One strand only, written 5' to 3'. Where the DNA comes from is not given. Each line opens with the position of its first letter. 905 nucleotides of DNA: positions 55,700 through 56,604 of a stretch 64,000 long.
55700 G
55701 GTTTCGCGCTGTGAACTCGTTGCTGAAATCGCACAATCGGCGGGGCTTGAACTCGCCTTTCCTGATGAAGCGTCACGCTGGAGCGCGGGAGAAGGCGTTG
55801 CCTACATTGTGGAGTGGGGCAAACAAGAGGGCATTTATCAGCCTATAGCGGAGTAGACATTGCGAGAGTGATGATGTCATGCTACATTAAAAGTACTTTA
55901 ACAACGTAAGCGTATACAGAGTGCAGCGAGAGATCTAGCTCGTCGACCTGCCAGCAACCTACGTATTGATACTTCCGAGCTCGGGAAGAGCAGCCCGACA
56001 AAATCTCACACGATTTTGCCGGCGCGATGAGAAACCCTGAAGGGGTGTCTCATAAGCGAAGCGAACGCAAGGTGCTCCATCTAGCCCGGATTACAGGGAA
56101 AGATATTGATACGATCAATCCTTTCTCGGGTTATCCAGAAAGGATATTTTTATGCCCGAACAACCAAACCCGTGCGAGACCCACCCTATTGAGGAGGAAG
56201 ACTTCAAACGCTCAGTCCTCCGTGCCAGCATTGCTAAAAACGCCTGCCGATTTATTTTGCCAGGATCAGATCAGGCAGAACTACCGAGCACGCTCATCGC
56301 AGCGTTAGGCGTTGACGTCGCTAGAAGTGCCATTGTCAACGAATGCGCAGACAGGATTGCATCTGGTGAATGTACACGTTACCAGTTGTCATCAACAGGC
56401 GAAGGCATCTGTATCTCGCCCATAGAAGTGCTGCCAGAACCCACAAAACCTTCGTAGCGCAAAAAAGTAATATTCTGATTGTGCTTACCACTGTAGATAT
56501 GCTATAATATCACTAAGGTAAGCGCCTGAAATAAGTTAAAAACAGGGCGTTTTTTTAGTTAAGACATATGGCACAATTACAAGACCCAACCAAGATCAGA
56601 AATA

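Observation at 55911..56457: SAM-I-like riboswitch with a roughly 100-nt three-hairpin P3 expansion controlling an orphan 101-aa Cys-containing protein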

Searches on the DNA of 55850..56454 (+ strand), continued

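Call 85: search_with_rna_model(model_id=R1, source=L080, max_evalue=0.01, show_alignments=1)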
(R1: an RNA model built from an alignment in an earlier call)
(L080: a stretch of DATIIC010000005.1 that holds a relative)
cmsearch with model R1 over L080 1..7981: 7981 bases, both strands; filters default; matches with E-value up to 0.01: 1.
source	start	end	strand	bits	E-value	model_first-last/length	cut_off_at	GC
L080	4985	5080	+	38.6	3.9e-11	1-95/95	no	0.6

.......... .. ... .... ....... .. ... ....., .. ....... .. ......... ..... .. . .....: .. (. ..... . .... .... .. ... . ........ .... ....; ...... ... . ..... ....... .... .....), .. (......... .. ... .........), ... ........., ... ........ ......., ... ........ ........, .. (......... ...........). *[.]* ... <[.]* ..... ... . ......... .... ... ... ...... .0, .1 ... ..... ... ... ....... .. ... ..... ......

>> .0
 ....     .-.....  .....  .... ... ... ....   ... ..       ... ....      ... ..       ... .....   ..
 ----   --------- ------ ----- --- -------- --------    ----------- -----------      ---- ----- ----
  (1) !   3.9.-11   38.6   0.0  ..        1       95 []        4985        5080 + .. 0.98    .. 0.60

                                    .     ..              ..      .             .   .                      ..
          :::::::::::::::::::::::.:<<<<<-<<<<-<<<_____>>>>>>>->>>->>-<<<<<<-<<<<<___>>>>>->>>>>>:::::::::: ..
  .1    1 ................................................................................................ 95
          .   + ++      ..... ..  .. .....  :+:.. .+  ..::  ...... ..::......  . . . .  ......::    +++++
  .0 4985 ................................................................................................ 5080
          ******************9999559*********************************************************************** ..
